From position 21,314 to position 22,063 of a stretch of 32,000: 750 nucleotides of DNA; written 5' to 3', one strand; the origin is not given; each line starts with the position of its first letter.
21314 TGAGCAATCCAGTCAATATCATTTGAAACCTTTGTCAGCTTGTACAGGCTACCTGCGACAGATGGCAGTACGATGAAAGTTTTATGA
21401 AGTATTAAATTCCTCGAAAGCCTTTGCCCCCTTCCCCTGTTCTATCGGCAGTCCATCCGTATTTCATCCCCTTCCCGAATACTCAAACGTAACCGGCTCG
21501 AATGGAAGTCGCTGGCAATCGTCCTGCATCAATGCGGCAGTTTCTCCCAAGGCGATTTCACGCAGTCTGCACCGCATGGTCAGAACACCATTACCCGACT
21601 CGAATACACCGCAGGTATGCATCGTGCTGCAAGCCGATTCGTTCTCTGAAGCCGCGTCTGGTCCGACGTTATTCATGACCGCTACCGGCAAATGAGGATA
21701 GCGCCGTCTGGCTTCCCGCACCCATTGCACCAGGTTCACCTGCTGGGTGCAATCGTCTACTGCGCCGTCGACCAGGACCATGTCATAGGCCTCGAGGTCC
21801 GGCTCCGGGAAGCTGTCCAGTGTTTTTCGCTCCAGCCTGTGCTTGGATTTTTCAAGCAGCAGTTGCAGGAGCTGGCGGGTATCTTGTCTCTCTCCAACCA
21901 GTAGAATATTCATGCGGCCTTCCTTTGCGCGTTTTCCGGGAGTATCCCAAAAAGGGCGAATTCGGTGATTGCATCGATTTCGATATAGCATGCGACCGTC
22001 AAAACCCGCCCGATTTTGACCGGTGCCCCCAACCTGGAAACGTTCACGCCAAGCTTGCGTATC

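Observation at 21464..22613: Solo luxI with a near-perfect lux box, translationally coupled to a degenerate receiver-like protein instead of being paired with luxR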

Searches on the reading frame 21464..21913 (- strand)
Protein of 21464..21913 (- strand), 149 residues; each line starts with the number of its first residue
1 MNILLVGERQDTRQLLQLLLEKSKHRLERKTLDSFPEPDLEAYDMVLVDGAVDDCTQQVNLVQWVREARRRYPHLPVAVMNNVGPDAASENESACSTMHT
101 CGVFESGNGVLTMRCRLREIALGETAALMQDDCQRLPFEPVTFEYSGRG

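Call 4: search_protein_families(library=pfam, proteins=[window:21464-21913:-], max_evalue=1)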
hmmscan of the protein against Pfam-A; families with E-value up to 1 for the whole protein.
window:21464-21913:- (149 aa): 1 family
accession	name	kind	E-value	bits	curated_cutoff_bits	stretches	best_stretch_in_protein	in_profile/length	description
PF21695.3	GlnR_1st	-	0.16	12.4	27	1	1-77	1-75/111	Transcription regulator GlnR, N-terminal domain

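Call 7: find_homologous_proteins(query=window:21464-21913:-, max_evalue=0.01)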
Query window:21464-21913:- (149 aa): 126 proteins with E <= 0.01 among 168 candidates; the best 120 are listed.
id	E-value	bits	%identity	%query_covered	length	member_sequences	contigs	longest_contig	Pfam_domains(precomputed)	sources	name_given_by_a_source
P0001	7.1e-93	326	98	100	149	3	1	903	-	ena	-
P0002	1.8e-90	318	96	100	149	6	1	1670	-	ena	-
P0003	9.4e-90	316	96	100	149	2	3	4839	-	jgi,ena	-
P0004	1.7e-89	315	96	100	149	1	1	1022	-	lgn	-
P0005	2.5e-89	314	95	100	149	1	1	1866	-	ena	-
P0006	3.4e-89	314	95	100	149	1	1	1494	-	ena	-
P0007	3.4e-88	311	94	100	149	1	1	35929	-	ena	-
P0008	8.1e-87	306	95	100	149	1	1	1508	-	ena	-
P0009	1.1e-86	306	94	100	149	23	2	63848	-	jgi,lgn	jgi:hypothetical protein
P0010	2.2e-86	305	92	100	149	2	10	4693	-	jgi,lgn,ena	jgi:hypothetical protein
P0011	3.0e-86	304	93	100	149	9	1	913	-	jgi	jgi:hypothetical protein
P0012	1.5e-85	302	91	100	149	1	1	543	-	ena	-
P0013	1.6e-85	302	92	100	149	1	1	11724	-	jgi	jgi:hypothetical protein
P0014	4.7e-79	281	85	100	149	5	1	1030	-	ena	-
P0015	4.5e-78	278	85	100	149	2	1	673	-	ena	-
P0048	4.8e-67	242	76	99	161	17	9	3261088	-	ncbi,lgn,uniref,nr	ncbi:hypothetical protein EBAPG3_000320 [Nitrosospira lacus]|uniref:Uncharacterized protein n=1 Tax=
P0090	6.2e-50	187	59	99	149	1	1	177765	-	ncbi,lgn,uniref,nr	ncbi:hypothetical protein [Candidatus Nitrotoga sp. M5]|uniref:hypothetical protein n=1 Tax=Candidat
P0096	2.3e-48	182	61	99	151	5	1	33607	-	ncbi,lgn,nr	ncbi:MAG: hypothetical protein Q7S69_04935 [Nitrosomonadaceae bacterium]|nr:hypothetical protein [Ni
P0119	1.8e-39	153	48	99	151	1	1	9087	-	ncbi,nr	ncbi:MAG: hypothetical protein Q7S51_00800 [Gallionellaceae bacterium]|nr:hypothetical protein [Gall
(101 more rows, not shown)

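Call 9: find_encoding_contigs(protein=P0048, flank=8000, max_places=3)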
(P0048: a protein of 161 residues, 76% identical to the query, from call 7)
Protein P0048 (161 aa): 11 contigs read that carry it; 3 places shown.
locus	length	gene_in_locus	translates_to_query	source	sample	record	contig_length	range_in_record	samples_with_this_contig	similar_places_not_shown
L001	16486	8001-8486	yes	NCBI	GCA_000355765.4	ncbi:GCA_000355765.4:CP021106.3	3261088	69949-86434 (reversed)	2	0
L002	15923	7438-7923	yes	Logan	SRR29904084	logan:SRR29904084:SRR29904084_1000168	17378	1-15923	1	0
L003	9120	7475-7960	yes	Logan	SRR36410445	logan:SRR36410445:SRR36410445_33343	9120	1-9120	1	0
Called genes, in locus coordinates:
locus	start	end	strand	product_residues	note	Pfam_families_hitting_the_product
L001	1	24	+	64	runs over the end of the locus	PF04324:Fer2_BFD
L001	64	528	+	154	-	PF00210:Ferritin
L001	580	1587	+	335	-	PF10087:DUF2325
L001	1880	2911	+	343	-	PF07732:Cu-oxidase_3, PF07731:Cu-oxidase_2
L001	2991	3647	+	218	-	PF10670:DUF4198 (weak)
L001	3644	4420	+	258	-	PF03929:PepSY_TM (weak), PF16357:PepSY_TM_like_2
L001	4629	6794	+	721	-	PF07715:Plug, PF00593:TonB_dep_Rec_b-barrel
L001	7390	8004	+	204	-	PF00765:Autoind_synth, PF13444:Acetyltransf_5 (weak)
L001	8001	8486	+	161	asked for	-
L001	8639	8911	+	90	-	-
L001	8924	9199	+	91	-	-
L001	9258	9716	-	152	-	PF00210:Ferritin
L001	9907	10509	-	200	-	PF00578:AhpC-TSA, PF08534:Redoxin, PF10417:1-cysPrx_C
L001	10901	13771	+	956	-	PF00550:PP-binding, PF00501:AMP-binding, PF01553:Acyltransferase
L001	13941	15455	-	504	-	PF03853:YjeF_N, PF01256:Carb_kinase, PF08543:Phos_pyr_kin (faint)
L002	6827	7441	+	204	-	PF00765:Autoind_synth, PF13444:Acetyltransf_5 (weak)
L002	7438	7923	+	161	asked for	-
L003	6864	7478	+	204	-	PF00765:Autoind_synth, PF13444:Acetyltransf_5 (weak)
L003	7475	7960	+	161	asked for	-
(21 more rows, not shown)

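Call 10: find_encoding_contigs(protein=P0090, flank=8000, max_places=3)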
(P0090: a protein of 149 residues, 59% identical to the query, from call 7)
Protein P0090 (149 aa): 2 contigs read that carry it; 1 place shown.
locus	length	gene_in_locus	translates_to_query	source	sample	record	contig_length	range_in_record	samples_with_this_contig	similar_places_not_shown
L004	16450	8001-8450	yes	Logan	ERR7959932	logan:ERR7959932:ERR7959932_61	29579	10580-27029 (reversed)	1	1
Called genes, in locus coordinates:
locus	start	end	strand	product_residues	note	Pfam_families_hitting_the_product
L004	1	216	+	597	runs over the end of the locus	PF00009:GTP_EFTU, PF03144:GTP_EFTU_D2, PF00679:EFG_C, PF06421:LepA_C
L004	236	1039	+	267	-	PF10502:Peptidase_S26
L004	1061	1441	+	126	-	PF16137:DUF4845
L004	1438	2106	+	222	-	PF22935:RM44_endonuclase (faint), PF14622:Ribonucleas_3_3, PF00636:Ribonuclease_3, PF00035:dsrm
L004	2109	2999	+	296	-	PF00009:GTP_EFTU, PF01926:MMR_HSR1, PF02421:FeoB_N, PF03193:RsgA_GTPase (weak), PF04548:AIG1 (weak), PF13401:AAA_22 (faint), PF00350:Dynamin_N (faint), PF07650:KH_2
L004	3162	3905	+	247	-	PF11967:RecO_N, PF02565:RecO_C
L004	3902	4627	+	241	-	PF03740:PdxJ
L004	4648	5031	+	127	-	PF01648:ACPS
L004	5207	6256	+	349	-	PF00933:Glyco_hydro_3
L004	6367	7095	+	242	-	PF03472:Autoind_bind, PF00196:GerE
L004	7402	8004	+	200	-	PF00765:Autoind_synth, PF13444:Acetyltransf_5 (weak)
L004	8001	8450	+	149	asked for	-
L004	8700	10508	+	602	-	PF00989:PAS, PF08448:PAS_4 (weak), PF13188:PAS_8 (weak), PF13426:PAS_9, PF00990:GGDEF, PF00563:EAL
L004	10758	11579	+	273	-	PF13679:Methyltransf_32, PF13847:Methyltransf_31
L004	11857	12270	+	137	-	PF01250:Ribosomal_S6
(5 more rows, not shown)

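Call 20: find_encoding_contigs(protein=P0119, flank=8000, max_places=2)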
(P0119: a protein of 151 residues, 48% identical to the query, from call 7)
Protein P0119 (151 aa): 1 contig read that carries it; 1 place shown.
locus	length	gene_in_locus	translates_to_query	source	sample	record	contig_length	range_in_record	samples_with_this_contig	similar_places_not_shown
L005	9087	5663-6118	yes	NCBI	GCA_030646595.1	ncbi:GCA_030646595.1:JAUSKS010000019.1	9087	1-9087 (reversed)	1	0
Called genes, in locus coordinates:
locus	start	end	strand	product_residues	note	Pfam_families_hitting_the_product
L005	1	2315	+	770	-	PF08447:PAS_3, PF00989:PAS, PF13188:PAS_8 (weak), PF08447:PAS_3 (weak), PF08448:PAS_4 (weak), PF13426:PAS_9, PF00990:GGDEF, PF00563:EAL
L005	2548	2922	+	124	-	PF13650:Asp_protease_2 (weak), PF13975:gag-asp_proteas (weak)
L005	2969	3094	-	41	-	-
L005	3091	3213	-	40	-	-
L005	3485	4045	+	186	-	PF03472:Autoind_bind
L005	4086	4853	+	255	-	PF03472:Autoind_bind, PF00196:GerE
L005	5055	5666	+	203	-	PF00765:Autoind_synth, PF13444:Acetyltransf_5, PF21926:FeeM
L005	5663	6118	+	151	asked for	-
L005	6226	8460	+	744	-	PF05231:MASE1, PF00990:GGDEF, PF00563:EAL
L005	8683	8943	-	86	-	PF04193:PQ-loop, PF03083:MtN3_slv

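Call 21: find_encoding_contigs(protein=P0096, flank=8000, max_places=2)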
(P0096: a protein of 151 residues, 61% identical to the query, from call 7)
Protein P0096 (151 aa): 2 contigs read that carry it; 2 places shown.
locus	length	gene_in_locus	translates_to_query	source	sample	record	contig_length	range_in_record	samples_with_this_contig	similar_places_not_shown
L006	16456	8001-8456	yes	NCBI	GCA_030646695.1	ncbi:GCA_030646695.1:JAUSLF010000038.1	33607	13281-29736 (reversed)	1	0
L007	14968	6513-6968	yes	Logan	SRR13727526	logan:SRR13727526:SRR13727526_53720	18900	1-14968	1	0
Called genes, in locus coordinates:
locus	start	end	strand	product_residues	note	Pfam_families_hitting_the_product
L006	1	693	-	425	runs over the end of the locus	PF13187:Fer4_9 (faint), PF14697:Fer4_21 (faint), PF12838:Fer4_7, PF13183:Fer4_8, PF13237:Fer4_10, PF13484:Fer4_16, PF13534:Fer4_17, PF02754:CCG, +3 more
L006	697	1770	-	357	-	PF01565:FAD_binding_4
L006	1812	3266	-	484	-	PF01565:FAD_binding_4, PF02913:FAD-oxidase_C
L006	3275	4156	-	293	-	PF02826:2-Hacid_dh_C (faint), PF03446:NAD_binding_2, PF03807:F420_oxidored (weak), PF14833:NAD_binding_11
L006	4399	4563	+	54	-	PF00301:Rubredoxin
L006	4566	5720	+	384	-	PF01266:DAO (faint), PF03486:HI0933_like (faint), PF07992:Pyr_redox_2, PF13454:NAD_binding_9 (faint), PF13738:Pyr_redox_3 (faint), PF00070:Pyr_redox, PF18113:Rbx_binding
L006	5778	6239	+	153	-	PF12088:DUF3565, PF09313:TehB-like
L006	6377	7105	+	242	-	PF03472:Autoind_bind, PF00196:GerE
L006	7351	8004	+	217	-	PF00765:Autoind_synth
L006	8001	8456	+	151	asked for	-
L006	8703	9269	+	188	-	PF00072:Response_reg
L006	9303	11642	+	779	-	PF13185:GAF_2, PF01590:GAF (weak), PF13492:GAF_3, PF01590:GAF, PF13185:GAF_2, PF00990:GGDEF, PF00563:EAL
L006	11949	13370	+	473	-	PF08448:PAS_4, PF13426:PAS_9 (faint), PF00563:EAL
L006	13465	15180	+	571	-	PF01368:DHH, PF02272:DHHA1, PF17768:RecJ_OB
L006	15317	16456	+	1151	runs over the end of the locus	PF17757:UvrB_inter, PF21132:MFD_D3, PF02559:CarD_TRCF_RID, PF00270:DEAD, PF04851:ResIII, PF00271:Helicase_C, PF03461:TRCF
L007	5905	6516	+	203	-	PF00765:Autoind_synth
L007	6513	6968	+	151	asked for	-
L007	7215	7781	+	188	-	PF00072:Response_reg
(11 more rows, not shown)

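Call 22: predict_structure(alignment_id=A1)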
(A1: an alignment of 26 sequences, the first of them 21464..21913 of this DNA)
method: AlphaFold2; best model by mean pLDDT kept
length: 149 residues; sequences in the alignment: 26
mean_pLDDT: 56.9   pTM: 0.50
mean pLDDT of the five models: 56.9, 56.2, 56.2, 55.1, 52.5
residues with pLDDT >= 90: 1; 70-90: 51; 50-70: 29; < 50: 68
segments of 3 or more residues with pLDDT < 50: 82-149
pLDDT, mean of each block of 10 residues (from residue 1): 75 61 74 73 82 68 82 80 39 33 40 39 35 35 35
secondary structure, 60 per line:
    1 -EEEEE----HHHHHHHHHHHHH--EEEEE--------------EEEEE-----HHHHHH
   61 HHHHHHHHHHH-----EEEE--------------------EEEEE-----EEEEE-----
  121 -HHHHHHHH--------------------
elements in order: E2-6 H11-23 E26-30 E45-49 H55-71 E77-80 E101-105 E111-115 H122-129
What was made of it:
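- Tried and rejected: The first AF2 run on a 26-sequence alignment left the C-terminal half unmodelled (call 22).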

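Call 23: find_related_loci(query=A1, collection=genome_contigs, flank=6000)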
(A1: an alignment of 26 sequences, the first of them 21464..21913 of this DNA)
Query A1 (149 aa) in genome_contigs; peptide patterns used: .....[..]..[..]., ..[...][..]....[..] (x = any residue, [..] = any of these).
106 stretches matched a pattern; 60 encode a relative of the query (tblastn E <= 1e-3); 58 distinct loci.
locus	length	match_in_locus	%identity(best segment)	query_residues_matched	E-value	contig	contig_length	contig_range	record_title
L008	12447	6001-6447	96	1-149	1e-95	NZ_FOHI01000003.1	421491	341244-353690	Nitrosospira multiformis strain Nl7, whole genome shotgun sequence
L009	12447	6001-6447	95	1-149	2e-95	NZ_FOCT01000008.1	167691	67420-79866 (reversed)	Nitrosospira multiformis strain Nl18, whole genome shotgun sequence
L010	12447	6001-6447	94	1-149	1e-91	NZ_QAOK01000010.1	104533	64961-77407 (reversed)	Nitrosospira multiformis strain Nl12 Ga0181046_110, whole genome shotgun sequence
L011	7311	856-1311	80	1-148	8e-82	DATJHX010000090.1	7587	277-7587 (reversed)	MAG TPA_asm: Nitrosospira sp. isolate SMAG_U15523 k141_10599041, whole genome shotgun sequence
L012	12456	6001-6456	81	1-148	1e-81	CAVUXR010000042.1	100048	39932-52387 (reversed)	MAG: uncultured beta proteobacterium isolate MFD07841.bin.2.41 genome assembly, contig: contig_83331, whole genome shotg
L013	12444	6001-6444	82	1-147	4e-81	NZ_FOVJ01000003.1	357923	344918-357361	Nitrosospira briensis strain Nsp8, whole genome shotgun sequence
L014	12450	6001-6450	83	1-149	7e-81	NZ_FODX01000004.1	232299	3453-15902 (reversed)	Nitrosovibrio sp. Nv6, whole genome shotgun sequence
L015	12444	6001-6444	81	1-147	2e-79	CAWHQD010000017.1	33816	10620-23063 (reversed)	MAG: uncultured beta proteobacterium isolate MFD08497.bin.2.149 genome assembly, contig: contig_158350, whole genome sho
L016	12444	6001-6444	82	1-147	2e-79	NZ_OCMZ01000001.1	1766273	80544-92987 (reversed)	Nitrosovibrio sp. Nv4, whole genome shotgun sequence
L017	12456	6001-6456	78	1-148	5e-79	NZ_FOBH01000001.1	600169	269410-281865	Nitrosovibrio tenuis strain Nv1, whole genome shotgun sequence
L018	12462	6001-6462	77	1-149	1e-78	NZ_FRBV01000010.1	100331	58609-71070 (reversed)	Nitrosospira sp. Nsp11, whole genome shotgun sequence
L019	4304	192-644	78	1-148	2e-78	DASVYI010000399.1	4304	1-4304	MAG TPA_asm: Nitrosospira sp. isolate SMAG_U2598 k141_945491, whole genome shotgun sequence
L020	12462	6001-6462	78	1-149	3e-78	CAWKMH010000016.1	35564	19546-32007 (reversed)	MAG: uncultured beta proteobacterium isolate MFD08416.bin.2.10 genome assembly, contig: contig_11692, whole genome shotg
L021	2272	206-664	76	1-148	9e-80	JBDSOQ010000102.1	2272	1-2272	MAG: Nitrosospira sp. isolate cluster1_bin.443 k127_7624754, whole genome shotgun sequence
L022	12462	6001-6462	75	1-149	5e-77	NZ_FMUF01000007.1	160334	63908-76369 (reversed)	Nitrosospira sp. Nsp1, whole genome shotgun sequence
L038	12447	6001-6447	60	1-149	5e-59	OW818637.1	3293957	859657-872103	metagenome genome assembly, chromosome: 1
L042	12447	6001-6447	59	1-149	8e-57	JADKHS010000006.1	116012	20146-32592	MAG: Nitrosomonadales bacterium isolate Skiv_18-Q3-R9-52_BATAC.176 tig00018060-10-1158490, whole genome shotgun sequence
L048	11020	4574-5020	57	1-149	1e-55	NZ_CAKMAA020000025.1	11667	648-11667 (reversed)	Candidatus Nitrotoga sp. HW29, whole genome shotgun sequence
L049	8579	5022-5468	57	1-149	1e-55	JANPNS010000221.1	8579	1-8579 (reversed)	MAG: Gallionellaceae bacterium isolate VAR_87_metabat_232 VAR_87_k141_5207428, whole genome shotgun sequence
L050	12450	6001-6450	61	1-148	2e-55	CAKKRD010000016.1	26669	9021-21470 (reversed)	Nitrosomonadaceae bacterium isolate Hainich-H51-bin263-1 genome assembly, contig: H51-bin263_1_Hain_H51_02um_R2_515_leng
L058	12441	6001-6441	55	1-148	3e-51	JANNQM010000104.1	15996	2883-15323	MAG: Gallionellaceae bacterium isolate SOY_31_metabat_449 SOY_31_k141_1191339, whole genome shotgun sequence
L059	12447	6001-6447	58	1-149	2e-50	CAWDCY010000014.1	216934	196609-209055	MAG: uncultured beta proteobacterium isolate MFD02832.bin.2.17 genome assembly, contig: contig_5351, whole genome shotgu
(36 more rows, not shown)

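Call 26: search_protein_representatives(alignment_id=A1)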
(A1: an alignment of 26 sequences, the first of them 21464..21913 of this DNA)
Query: 26 sequences, 149 profile positions. Proteins with E-value up to 0.001 (for the whole library): 45; up to 1e-10: 28; up to 1e-30: 9. The best 45 are listed.
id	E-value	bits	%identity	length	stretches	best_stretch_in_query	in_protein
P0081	4.3e-71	253.7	-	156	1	1-148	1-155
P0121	6.5e-51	188.2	-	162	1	1-148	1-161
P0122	1.2e-49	184.2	-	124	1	30-148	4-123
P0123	2.9e-38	147.2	-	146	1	1-147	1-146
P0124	6.4e-36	139.6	-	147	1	1-147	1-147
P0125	8.6e-32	126.2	-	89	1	1-78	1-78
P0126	2.1e-31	124.9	-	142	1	1-146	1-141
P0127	6.2e-31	123.4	-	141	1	1-147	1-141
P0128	9.8e-31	122.8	-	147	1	1-147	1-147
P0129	1.3e-27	112.6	-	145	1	1-147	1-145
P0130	3.2e-26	108.1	-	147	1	1-147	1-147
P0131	7.6e-26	106.9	-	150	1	1-148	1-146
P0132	2.8e-25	105.0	-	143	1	1-147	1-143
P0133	4.5e-25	104.4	-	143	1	1-147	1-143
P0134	7.7e-24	100.4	-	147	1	2-148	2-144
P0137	2.4e-22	95.5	-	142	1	1-147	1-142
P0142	6.6e-16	74.6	-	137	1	1-147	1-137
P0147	1.5e-11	60.5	-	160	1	1-148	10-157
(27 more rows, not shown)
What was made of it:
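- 126 homologues (call 7), and about 30 full-length 50%-identity clusters among 1.84 billion representatives (call 26).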

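Call 31: find_related_loci(query=A3, collection=metagenome_contigs, flank=5000)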
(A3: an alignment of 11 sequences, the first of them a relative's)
Query A3 (147 aa) in metagenome_contigs; peptide patterns used: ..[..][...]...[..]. (x = any residue, [..] = any of these).
49 stretches matched a pattern; 8 encode a relative of the query (tblastn E <= 1e-3); 8 distinct loci.
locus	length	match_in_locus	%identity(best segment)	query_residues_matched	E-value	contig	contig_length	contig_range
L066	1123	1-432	62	4-147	1e-55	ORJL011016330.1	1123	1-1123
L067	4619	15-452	51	1-147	8e-48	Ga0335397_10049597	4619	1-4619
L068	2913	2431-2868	46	1-147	1e-41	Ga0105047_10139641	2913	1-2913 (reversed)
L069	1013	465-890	46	1-147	2e-39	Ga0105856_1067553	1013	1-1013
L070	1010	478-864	46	14-147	9e-34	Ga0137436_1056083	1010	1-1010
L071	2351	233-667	41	1-147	2e-32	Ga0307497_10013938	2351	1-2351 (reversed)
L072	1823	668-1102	41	1-147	1e-31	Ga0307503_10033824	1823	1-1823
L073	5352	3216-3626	38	1-147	6e-27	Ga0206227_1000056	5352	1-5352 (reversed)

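Call 38: search_solved_structures(query=A2, max_evalue=10, show_alignments=2)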
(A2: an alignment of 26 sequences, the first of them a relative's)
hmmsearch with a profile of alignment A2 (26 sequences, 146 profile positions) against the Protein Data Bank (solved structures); distinct sequences matched with E-value up to 10: 64 (the best 60 are shown).
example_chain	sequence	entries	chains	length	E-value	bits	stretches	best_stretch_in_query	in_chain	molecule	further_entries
3m6m_D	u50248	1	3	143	7.8e-07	32.4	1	1-92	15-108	Sensory/regulatory protein rpfC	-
2qxy_A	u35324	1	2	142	0.00077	22.7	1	6-84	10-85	Response regulator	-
5t3y_A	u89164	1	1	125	0.001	22.3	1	3-89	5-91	Two-component system response regulator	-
7w9h_A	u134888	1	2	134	0.0013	22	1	2-93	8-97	Response regulator protein FleR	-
3a0r_B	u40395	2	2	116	0.0053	20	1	2-88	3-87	Response regulator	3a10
3a0u_A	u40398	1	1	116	0.0062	19.7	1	2-87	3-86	Response regulator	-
2pkx_A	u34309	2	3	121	0.014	18.6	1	1-87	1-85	Transcriptional regulatory protein phoP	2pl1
4q7e_A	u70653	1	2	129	0.019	18.2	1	2-80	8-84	Response regulator of a two component regulatory system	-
4qpj_C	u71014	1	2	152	0.034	17.4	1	1-84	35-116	Cell cycle response regulator CtrA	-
6er7_A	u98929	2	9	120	0.043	17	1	2-92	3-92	120aa long hypothetical chemotaxis protein (CheY)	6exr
1zy2_A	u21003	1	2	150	0.059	16.6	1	1-89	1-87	transcriptional regulator NtrC1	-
9pf4_A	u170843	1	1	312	0.062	16.5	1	36-99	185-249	Signal recognition particle subunit SRP54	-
4b4u_A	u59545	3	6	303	0.079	16.2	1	25-100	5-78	BIFUNCTIONAL PROTEIN FOLD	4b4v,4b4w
4hns_A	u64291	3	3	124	0.08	16.1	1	1-86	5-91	Chemotaxis protein CheY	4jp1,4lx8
4hnq_A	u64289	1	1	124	0.082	16.1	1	1-87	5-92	Chemotaxis protein CheY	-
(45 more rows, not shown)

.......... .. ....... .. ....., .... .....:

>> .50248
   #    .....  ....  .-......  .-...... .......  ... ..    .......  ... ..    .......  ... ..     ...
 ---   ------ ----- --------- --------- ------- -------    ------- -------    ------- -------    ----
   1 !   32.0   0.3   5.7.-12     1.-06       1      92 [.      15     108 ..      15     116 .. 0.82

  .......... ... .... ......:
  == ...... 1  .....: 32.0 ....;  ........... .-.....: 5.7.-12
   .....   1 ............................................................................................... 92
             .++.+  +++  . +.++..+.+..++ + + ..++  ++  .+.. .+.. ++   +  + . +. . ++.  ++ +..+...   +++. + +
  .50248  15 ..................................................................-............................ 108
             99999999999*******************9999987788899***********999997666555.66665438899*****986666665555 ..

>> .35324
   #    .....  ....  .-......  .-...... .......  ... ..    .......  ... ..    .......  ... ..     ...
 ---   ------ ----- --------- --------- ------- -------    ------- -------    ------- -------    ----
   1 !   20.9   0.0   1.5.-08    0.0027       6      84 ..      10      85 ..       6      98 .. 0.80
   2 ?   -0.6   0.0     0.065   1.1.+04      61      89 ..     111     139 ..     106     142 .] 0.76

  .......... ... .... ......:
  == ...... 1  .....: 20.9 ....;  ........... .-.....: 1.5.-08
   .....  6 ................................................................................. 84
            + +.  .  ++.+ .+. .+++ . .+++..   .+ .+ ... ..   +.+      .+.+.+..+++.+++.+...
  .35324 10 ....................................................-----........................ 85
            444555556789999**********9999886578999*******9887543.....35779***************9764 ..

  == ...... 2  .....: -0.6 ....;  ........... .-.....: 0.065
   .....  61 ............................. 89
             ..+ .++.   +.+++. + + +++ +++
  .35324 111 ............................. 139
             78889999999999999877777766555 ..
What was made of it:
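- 21659..21913 (-): X residues 1-85, a degenerate receiver (REC-like) domain with topology beta1-alpha1-beta2-beta3-alpha3-beta4. The profile matches PDB receivers, E=7.8e-7 to RpfC REC (call 38).
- Closest known: RpfC receiver domain bound to RpfF. Same: It is the best PDB sequence match to the X-family profile (E=7.8e-7, call 38).
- Checked: The family profile matches PDB receiver domains over residues 1-92, best RpfC REC 3m6m at E=7.8e-7 (call 38).
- The 3m6m RpfC REC chain is also the best PDB sequence match to the X profile (call 38).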
